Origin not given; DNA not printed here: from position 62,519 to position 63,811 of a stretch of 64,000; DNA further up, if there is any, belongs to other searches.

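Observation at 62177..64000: Translationally coupled operon (radical-SAM-like enzyme, 330-aa unknown, pentapeptide-repeat protein) abutting a sigma54 enhancer-binding response regulator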

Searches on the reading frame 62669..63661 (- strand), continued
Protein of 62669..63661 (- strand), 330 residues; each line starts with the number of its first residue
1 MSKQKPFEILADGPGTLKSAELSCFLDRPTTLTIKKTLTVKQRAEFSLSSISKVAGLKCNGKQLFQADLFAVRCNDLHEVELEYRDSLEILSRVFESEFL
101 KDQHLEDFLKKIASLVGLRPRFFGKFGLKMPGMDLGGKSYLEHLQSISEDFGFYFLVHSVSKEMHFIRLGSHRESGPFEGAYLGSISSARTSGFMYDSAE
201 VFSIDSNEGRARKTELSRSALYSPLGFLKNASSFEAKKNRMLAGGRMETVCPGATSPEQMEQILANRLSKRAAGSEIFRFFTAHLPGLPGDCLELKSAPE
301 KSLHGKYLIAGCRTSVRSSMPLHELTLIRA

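Call 30: search_solved_structures(query=A1, max_evalue=10, show_alignments=2)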
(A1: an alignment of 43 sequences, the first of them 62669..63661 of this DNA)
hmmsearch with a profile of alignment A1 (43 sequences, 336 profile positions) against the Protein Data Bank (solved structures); distinct sequences matched with E-value up to 10: 0.

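Call 31: find_homologous_proteins(query=A1, max_evalue=0.00001)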
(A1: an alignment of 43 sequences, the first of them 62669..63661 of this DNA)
Query A1 (43 sequences) (330 aa, profile of the alignment): 3 proteins with E <= 0.00001 among 4387 candidates.
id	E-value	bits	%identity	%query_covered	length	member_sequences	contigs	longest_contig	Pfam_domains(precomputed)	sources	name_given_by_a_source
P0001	4.1e-103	363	100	100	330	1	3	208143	-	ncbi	-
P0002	3.9e-101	357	51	99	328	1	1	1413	-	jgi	jgi:hypothetical protein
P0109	9.6e-92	326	19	92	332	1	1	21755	-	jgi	jgi:hypothetical protein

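Call 44: search_solved_structures(query=A6, max_evalue=1, show_alignments=1)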
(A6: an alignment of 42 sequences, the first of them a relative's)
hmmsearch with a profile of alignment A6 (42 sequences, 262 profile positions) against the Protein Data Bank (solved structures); distinct sequences matched with E-value up to 1: 5.
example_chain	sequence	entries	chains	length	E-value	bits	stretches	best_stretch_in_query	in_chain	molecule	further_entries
8fo0_A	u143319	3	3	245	0.003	20.2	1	27-146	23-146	Pyruvate formate-lyase 1-activating enzyme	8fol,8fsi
3c8f_A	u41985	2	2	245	0.0031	20.2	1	27-145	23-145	Pyruvate formate-lyase 1-activating enzyme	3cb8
6efn_A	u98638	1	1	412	0.014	18.1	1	32-76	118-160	Sporulation killing factor maturation protein SkfB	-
7mjv_A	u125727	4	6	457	0.31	13.6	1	19-77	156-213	tRNA-2-methylthio-N(6)-dimethylallyladenosine synthase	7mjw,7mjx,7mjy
7mjz_A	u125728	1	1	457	0.31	13.6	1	19-77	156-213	tRNA-2-methylthio-N(6)-dimethylallyladenosine synthase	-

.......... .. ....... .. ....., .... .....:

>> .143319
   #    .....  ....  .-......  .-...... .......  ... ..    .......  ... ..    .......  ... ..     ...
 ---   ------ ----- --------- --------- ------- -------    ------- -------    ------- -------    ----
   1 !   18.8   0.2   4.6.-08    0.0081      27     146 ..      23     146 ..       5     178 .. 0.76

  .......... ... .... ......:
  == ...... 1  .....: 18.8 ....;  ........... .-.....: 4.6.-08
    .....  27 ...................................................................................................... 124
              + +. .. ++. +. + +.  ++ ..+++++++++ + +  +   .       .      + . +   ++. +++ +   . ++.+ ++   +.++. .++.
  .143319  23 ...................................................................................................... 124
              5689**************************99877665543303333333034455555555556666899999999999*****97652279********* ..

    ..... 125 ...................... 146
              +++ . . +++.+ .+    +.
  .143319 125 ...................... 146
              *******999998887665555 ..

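Call 45: search_protein_families(library=pfam, alignment_id=A6, max_evalue=0.01)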
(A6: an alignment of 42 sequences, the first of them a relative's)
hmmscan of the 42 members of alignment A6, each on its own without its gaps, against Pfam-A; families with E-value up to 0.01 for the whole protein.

A. member 1, P0003 (246 aa): 2 families
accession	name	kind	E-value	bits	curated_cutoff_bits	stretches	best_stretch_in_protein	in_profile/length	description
PF04055.27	Radical_SAM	-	0.00013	22.6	29.5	1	26-65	1-40/166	Radical SAM superfamily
PF13353.11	Fer4_12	-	0.0022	18.7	22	1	27-116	10-99/137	4Fe-4S single cluster domain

B. families by the number of members that match (of 42 scanned): 2 families
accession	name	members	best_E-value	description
PF04055.27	Radical_SAM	41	3.2e-14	Radical SAM superfamily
PF13353.11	Fer4_12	37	1.9e-07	4Fe-4S single cluster domain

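Call 46: find_encoding_contigs(protein=P0063, flank=10000, max_places=1)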
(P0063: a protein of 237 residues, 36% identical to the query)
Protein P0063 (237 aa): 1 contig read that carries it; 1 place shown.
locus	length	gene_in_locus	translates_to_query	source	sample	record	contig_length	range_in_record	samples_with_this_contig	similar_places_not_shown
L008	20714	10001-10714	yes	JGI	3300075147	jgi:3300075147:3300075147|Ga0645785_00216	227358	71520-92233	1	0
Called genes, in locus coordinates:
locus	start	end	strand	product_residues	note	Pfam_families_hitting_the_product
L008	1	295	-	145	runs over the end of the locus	-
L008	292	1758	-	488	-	-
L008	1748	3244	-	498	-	PF00004:AAA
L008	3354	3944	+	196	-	-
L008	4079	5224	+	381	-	PF04984:Phage_sheath_1, PF17482:Phage_sheath_1C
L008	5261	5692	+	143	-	PF06841:Phage_T4_gp19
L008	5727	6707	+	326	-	-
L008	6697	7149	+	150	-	PF06841:Phage_T4_gp19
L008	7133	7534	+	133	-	-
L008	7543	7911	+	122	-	PF04965:GPW_gp25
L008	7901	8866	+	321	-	-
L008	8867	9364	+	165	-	-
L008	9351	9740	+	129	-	PF06868:DUF1257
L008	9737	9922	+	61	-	PF11211:DUF2997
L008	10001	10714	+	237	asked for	-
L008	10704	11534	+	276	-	-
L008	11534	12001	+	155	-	PF13599:Pentapeptide_4 (faint), PF23894:LD_SV2 (faint)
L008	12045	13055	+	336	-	-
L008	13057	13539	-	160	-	-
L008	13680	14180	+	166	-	-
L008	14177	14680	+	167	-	-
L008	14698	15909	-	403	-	PF17767:NAPRTase_N, PF04095:NAPRTase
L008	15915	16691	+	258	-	-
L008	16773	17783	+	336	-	PF01145:Band_7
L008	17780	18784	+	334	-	PF01145:Band_7, PF13421:Band_7_1 (faint)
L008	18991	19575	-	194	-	-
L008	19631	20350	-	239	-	PF04452:Methyltrans_RNA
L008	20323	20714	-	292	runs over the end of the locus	PF06325:PrmA, PF05175:MTS, PF13847:Methyltransf_31, PF08241:Methyltransf_11 (weak), PF08242:Methyltransf_12 (weak), PF13649:Methyltransf_25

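Call 47: find_encoding_contigs(protein=P0064, flank=10000, max_places=1)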
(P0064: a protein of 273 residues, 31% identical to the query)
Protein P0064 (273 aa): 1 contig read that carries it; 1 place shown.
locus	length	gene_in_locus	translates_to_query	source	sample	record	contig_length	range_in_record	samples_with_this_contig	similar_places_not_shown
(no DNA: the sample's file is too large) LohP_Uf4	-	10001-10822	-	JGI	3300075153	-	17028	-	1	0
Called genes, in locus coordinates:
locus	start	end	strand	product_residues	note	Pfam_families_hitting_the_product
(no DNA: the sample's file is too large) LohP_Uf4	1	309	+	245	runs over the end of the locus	PF01476:LysM, PF23446:LysM1_NFP_LYK (faint), PF23462:LysM3_NFP (faint), PF23473:LysM3_LYK4_5 (weak), PF01476:LysM, PF23473:LysM3_LYK4_5 (weak), PF08369:PCP_red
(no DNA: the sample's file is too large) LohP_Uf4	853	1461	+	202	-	-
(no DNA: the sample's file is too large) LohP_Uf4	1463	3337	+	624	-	PF00364:Biotin_lipoyl (faint), PF25917:BSH_RND (weak), PF25973:BSH_CzcB (faint), PF25984:BSH_YknX (weak), PF25954:Beta-barrel_RND_2 (faint), PF25990:Beta-barrel_YknX (weak), PF26002:Beta-barrel_AprE (weak)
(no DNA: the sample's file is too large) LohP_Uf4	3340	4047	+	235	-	PF00005:ABC_tran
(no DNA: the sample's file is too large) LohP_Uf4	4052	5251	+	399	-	PF12704:MacB_PCD, PF02687:FtsX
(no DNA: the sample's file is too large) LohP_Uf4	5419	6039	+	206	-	PF00173:Cyt-b5 (weak)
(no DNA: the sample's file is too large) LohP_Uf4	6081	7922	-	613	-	PF00009:GTP_EFTU, PF01926:MMR_HSR1, PF03144:GTP_EFTU_D2, PF22042:EF-G_D2, PF00679:EFG_C, PF21018:BipA_C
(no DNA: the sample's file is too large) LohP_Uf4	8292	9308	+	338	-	PF00152:tRNA-synt_2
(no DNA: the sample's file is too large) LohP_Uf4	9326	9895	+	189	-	PF08207:EFP_N, PF01132:EFP, PF09285:Elong-fact-P_C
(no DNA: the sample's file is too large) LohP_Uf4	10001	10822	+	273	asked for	PF13353:Fer4_12 (weak), PF04055:Radical_SAM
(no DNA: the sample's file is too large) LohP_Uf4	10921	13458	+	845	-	PF00690:Cation_ATPase_N, PF00122:E1-E2_ATPase, PF00702:Hydrolase, PF13246:Cation_ATPase, PF00689:Cation_ATPase_C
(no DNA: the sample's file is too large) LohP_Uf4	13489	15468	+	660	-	?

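Call 48: find_encoding_contigs(protein=P0065, flank=10000, max_places=1)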
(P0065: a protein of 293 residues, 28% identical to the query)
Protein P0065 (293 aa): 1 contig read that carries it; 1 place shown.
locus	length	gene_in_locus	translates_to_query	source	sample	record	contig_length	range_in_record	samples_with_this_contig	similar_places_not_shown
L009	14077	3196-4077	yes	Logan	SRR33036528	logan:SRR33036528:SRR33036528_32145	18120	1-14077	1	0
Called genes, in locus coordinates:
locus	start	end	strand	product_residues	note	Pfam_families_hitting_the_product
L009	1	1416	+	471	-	?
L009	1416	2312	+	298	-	PF01545:Cation_efflux, PF16916:ZT_dimer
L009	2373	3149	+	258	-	PF04203:Sortase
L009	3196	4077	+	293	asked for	PF04055:Radical_SAM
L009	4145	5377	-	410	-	PF00579:tRNA-synt_1b, PF22421:SYY_C-terminal, PF01479:S4 (weak)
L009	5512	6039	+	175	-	PF09419:PGP_phosphatase, PF08282:Hydrolase_3 (faint), PF00702:Hydrolase, PF13419:HAD_2, PF13242:Hydrolase_like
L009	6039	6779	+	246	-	PF01478:Peptidase_A24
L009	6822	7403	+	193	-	-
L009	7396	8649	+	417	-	PF01136:Peptidase_U32, PF16325:Peptidase_U32_C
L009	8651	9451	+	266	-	PF01966:HD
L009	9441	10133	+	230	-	PF00899:ThiF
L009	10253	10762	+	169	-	PF02915:Rubrerythrin (faint)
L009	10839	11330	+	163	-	-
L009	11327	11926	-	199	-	-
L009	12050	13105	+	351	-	-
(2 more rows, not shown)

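Call 49: find_related_loci(query=A6, collection=genome_contigs, flank=10000)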
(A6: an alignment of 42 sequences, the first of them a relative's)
Query A6 (246 aa) in genome_contigs; peptide patterns used: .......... (x = any residue, [..] = any of these).
27 stretches matched a pattern; 13 encode a relative of the query (tblastn E <= 1e-3); 13 distinct loci.
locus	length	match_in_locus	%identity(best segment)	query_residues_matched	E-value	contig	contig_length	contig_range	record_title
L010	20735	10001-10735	64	1-245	2e-106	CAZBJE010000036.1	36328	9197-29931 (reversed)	MAG TPA_asm: uncultured Pseudobdellovibrionaceae bacterium isolate SRP296810_co1_366 genome assembly, contig: NODE_1000_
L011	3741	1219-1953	49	3-245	2e-83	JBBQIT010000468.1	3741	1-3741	MAG: Bdellovibrionota bacterium isolate Co_metawrap_796 Cmw_796_k141_23925366_length_3741_cov_6.0000, whole genome shotg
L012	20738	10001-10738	49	2-245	7e-83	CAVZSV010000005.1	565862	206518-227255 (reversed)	MAG: uncultured delta proteobacterium isolate MFD09495.bin.1.125 genome assembly, contig: contig_4414, whole genome shot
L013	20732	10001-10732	52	1-244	2e-81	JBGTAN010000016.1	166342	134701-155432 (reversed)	MAG: Bdellovibrionota bacterium isolate JTS-AC74 k141_1019205, whole genome shotgun sequence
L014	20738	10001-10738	51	1-246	1e-85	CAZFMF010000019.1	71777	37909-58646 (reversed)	MAG TPA_asm: uncultured Pseudobdellovibrionaceae bacterium isolate SRP287051_co1_153 genome assembly, contig: NODE_791_l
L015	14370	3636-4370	49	3-245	2e-76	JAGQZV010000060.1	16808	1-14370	MAG: Bdellovibrionales bacterium isolate HKST-UBA01 NODE_61_length_16808_cov_3.077581, whole genome shotgun sequence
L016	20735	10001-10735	49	3-245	2e-77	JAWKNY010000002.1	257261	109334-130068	MAG: Bdellovibrionota bacterium isolate BC2.86 BC2.86.fa-2, whole genome shotgun sequence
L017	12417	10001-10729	47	1-244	1e-71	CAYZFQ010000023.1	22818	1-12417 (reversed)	MAG TPA_asm: uncultured Bacteriovoracaceae bacterium isolate SRP296810_co1_92 genome assembly, contig: NODE_2193_length_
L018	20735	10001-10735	47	1-245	2e-70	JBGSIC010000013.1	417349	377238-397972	MAG: Bdellovibrionota bacterium isolate JTS-AC12 k141_2156792, whole genome shotgun sequence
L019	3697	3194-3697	61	3-170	2e-67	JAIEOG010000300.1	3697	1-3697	MAG: bacterium isolate co.spades.DASTOOL.1kb_089 c_000000379286, whole genome shotgun sequence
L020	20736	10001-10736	54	3-245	2e-62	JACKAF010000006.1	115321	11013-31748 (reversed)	MAG: Bdellovibrionaceae bacterium isolate HK-STAS-BDEL_A-1 HK-STAS-BDEL_A-1_6, whole genome shotgun sequence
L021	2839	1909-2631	40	3-245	5e-47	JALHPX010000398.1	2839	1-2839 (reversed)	MAG: bacterium isolate bin.37 c_000000101465, whole genome shotgun sequence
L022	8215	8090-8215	74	3-44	2e-17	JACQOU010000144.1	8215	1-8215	MAG: Deltaproteobacteria bacterium isolate NC_groundwater_1289_Ag_S-0.2um_48_23 S_p2_S4_coassembly_k141_1030908, whole g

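Call 50: predict_structure(alignment_id=A2)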
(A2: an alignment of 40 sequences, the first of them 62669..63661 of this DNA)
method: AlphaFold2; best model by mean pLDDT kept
length: 330 residues; sequences in the alignment: 40
mean_pLDDT: 94.6   pTM: 0.91
mean pLDDT of the five models: 94.6, 94.4, 93.6, 93.5, 92.8
residues with pLDDT >= 90: 292; 70-90: 33; 50-70: 4; < 50: 1
segments of 3 or more residues with pLDDT < 50: none
pLDDT, mean of each block of 10 residues (from residue 1): 82 94 98 97 94 96 97 94 98 93 95 97 96 93 98 98 98 92 84 95 91 96 97 94 93 91 97 97 95 92 95 96 97
secondary structure, 60 per line:
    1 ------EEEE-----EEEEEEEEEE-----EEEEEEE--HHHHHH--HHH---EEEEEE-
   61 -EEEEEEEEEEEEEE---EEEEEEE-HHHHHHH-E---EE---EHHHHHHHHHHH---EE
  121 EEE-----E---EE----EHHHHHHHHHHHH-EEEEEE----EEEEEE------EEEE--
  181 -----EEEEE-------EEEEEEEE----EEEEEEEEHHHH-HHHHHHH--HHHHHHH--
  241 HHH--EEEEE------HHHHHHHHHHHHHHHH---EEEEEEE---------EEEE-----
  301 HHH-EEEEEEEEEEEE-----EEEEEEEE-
elements in order: E7-10 E16-25 E31-37 H40-45 E54-59 E62-75 E79-85 H87-93 H105-115 E119-123 H140-151 E153-158 E163-168 E175-178 E186-190 E198-205 E210-217 H218-221 H223-229 H232-238 E246-250 H257-272 E276-282 E292-295 E305-316 E322-329

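Call 52: fold_search(model_id=the predicted structure, library=pdb)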
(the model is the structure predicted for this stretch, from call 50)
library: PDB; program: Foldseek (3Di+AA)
matches with E <= 10: 781; with E <= 0.001: 67
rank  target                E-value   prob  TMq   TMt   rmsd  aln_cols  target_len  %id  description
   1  7aef_q                3.3e-21  1.00  0.78  0.47   4.4       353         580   14  Cryo-EM structure of an extracellular contractile injection system in marine bacterium Algoriphagus machipongonensis,  (released 2022-02-23)
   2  9qgm_8A               3.9e-21  1.00  0.77  0.50   4.1       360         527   14  Cryo-EM structure of the PlPVC1 central spike, 3-fold symmetrized (C3), in extended state (released 2025-10-29)
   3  7b5h_AJ               1.9e-20  1.00  0.77  0.46   4.4       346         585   14  Cryo-EM structure of the contractile injection system base plate from Anabaena PCC7120 (released 2022-02-23)
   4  4mtk_A                2.5e-19  1.00  0.73  0.41   4.2       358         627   14  Crystal structure of PA0091 VgrG1, the central spike of the Type VI Secretion System (released 2014-10-01)
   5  6j0m_A                1.9e-18  1.00  0.77  0.49   4.2       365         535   15  Cryo-EM Structure of an Extracellular Contractile Injection System, PVC baseplate in extended state (reconstructed wit (released 2019-04-10)
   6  7q5p_A                4.7e-18  1.00  0.73  0.41   4.3       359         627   14  Structure of VgrG1 from Pseudomonas protegens. (released 2021-12-15)
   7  9gtr_q                8.8e-18  1.00  0.76  0.41   4.5       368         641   12  Cryo-EM structure of a contractile injection system in Streptomyces coelicolor, the baseplate complex in extended stat (released 2025-06-18)
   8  4uhv_B                1.6e-17  1.00  0.70  0.38   5.4       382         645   14  The structure of VgrG1, the needle tip of the bacterial Type VI Secretion System (released 2016-01-27)
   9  9rku_Af               6.4e-17  1.00  0.72  0.73   4.5       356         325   13  Agrobacterium phage 7-7-1 baseplate (released 2025-12-10)
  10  6rbk_C                1.8e-16  1.00  0.72  0.49   4.7       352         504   14  Cryo-EM structure of the anti-feeding prophage (AFP) baseplate in extended state, 3-fold symmetrised (released 2019-04-24)
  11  3cdd_B                1.9e-16  1.00  0.68  0.68   4.8       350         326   11  Crystal structure of prophage MuSo2, 43 kDa tail protein from Shewanella oneidensis (released 2008-03-11)
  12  3cdd_D                4.6e-16  1.00  0.68  0.67   5.4       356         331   11  Crystal structure of prophage MuSo2, 43 kDa tail protein from Shewanella oneidensis (released 2008-03-11)
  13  9ki1_G                4.8e-16  1.00  0.73  0.67   4.3       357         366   12  Baseplate structure of Escherichia phage Mu (released 2025-02-12)
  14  1wru                  7.2e-16  1.00  0.67  0.68   4.8       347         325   12  Structure of central hub elucidated by X-ray analysis of gene product 44; baseplate component of bacteriophage Mu (released 2005-09-20)
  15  3cdd_F                9.5e-16  1.00  0.67  0.67   5.1       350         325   11  Crystal structure of prophage MuSo2, 43 kDa tail protein from Shewanella oneidensis (released 2008-03-11)
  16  3cdd_A                1.6e-15  1.00  0.67  0.67   4.8       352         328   10  Crystal structure of prophage MuSo2, 43 kDa tail protein from Shewanella oneidensis (released 2008-03-11)
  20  3cdd_C                5.8e-15  1.00  0.69  0.69   5.2       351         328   11  Crystal structure of prophage MuSo2, 43 kDa tail protein from Shewanella oneidensis (released 2008-03-11)
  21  3cdd_E                9.1e-15  1.00  0.66  0.68   4.8       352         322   11  Crystal structure of prophage MuSo2, 43 kDa tail protein from Shewanella oneidensis (released 2008-03-11)
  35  6u5h_A                4.5e-13  1.00  0.66  0.68   4.9       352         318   12  CryoEM Structure of Pyocin R2 - precontracted - hub (released 2020-04-15)
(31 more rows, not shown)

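Call 64: find_related_loci(query=A7, collection=metagenome_contigs, flank=10000)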
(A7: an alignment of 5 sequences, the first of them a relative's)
Query A7 (519 aa) in metagenome_contigs; peptide patterns used: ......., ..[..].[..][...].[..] (x = any residue, [..] = any of these).
600 stretches matched a pattern (row limit reached: there are more); 555 encode a relative of the query (tblastn E <= 1e-3); the best 80 are kept; 80 distinct loci.
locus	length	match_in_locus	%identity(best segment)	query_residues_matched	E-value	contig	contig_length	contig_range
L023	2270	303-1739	51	17-489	2e-168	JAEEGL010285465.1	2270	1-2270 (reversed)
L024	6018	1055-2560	52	7-495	1e-155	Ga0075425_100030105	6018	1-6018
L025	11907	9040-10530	51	7-490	6e-154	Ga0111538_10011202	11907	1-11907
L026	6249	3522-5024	48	12-510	4e-154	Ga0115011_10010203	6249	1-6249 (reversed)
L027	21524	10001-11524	50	12-504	3e-152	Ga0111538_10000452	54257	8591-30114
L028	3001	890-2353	51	12-491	3e-157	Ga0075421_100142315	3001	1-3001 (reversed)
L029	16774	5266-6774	49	3-491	5e-148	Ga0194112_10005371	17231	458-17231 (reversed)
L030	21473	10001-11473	48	11-491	3e-146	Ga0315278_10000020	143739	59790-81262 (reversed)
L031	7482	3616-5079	49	12-491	2e-145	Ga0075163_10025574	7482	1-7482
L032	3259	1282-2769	48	12-491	5e-151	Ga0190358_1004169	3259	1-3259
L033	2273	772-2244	48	11-491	2e-154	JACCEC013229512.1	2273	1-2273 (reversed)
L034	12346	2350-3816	48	11-492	3e-144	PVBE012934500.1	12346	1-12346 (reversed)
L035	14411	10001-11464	48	12-491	3e-144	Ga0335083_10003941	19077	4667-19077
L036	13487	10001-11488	47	6-491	5e-144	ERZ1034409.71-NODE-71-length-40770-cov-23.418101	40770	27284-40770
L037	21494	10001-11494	48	11-491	2e-142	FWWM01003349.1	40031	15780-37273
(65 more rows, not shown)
